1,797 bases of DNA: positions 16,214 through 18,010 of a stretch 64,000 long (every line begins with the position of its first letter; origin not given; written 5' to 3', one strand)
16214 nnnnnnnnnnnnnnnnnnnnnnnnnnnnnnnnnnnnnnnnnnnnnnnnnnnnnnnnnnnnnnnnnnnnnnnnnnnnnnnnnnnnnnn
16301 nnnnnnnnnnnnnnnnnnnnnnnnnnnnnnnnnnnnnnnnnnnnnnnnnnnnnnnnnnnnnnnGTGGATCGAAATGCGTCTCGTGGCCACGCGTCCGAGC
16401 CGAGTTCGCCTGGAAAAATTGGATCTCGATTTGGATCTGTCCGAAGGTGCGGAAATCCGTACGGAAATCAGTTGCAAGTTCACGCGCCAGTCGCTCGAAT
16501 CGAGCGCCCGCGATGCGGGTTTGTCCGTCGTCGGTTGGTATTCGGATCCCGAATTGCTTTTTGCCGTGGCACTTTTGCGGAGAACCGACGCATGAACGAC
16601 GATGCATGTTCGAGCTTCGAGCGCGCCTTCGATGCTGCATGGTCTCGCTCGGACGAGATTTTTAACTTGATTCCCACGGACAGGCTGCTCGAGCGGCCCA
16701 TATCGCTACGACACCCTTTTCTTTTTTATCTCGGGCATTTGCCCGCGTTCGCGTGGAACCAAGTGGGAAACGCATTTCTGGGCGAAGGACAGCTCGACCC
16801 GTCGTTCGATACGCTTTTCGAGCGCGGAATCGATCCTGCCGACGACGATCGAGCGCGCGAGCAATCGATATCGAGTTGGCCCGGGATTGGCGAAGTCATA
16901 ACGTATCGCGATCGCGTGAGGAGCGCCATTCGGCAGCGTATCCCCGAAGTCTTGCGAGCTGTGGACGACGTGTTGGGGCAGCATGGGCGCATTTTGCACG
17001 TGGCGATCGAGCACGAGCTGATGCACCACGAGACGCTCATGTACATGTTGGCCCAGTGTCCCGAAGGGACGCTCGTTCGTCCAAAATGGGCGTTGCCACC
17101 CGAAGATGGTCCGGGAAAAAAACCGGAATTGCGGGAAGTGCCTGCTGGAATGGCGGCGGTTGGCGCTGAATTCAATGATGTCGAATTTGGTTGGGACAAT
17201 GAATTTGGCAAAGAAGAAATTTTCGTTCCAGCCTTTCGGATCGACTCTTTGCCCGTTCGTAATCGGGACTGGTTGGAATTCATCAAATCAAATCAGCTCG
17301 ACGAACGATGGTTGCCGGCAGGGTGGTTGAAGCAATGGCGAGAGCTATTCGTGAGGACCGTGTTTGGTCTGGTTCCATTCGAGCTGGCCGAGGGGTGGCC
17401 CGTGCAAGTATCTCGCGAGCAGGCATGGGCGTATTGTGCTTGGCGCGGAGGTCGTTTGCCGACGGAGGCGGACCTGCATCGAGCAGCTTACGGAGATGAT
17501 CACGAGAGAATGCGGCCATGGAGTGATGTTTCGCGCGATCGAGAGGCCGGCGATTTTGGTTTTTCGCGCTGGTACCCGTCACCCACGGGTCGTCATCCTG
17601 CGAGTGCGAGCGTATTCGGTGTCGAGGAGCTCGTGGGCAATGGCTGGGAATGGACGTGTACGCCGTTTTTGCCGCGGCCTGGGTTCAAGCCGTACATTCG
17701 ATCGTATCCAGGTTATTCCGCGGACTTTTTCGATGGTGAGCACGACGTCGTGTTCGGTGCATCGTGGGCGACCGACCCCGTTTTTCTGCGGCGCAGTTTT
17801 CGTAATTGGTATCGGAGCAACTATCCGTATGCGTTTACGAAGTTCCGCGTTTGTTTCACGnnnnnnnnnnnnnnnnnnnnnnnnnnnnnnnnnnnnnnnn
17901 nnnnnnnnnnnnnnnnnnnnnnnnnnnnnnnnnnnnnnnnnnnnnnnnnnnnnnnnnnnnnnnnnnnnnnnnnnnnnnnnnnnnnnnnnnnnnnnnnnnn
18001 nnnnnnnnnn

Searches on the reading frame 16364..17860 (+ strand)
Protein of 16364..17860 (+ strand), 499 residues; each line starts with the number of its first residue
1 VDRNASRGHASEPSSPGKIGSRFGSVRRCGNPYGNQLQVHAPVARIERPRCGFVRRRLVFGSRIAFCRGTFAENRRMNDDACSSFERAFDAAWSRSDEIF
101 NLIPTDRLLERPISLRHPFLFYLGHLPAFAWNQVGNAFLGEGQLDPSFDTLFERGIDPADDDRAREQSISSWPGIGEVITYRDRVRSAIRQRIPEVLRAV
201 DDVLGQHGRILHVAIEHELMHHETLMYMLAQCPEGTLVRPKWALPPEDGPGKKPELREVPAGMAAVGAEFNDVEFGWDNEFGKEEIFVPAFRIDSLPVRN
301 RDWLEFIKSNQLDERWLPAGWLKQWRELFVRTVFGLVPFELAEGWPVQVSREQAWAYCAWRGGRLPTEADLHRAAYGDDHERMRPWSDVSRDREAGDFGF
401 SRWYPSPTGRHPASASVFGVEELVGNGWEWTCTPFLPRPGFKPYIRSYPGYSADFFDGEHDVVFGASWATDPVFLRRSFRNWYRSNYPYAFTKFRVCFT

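Call 54: search_protein_families(library=pfam, proteins=[window:16364-17860:+], max_evalue=0.001)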
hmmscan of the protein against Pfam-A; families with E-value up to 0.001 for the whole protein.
window:16364-17860:+ (499 aa): 2 families
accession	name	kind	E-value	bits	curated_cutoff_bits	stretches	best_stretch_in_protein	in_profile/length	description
PF03781.23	FGE-sulfatase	-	3.6e-35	122.3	23.3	1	255-496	4-253/255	Sulfatase-modifying factor enzyme 1-like domain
PF12867.12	DinB_2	-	4.7e-11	43.7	24.8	1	88-224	1-127/128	DinB superfamily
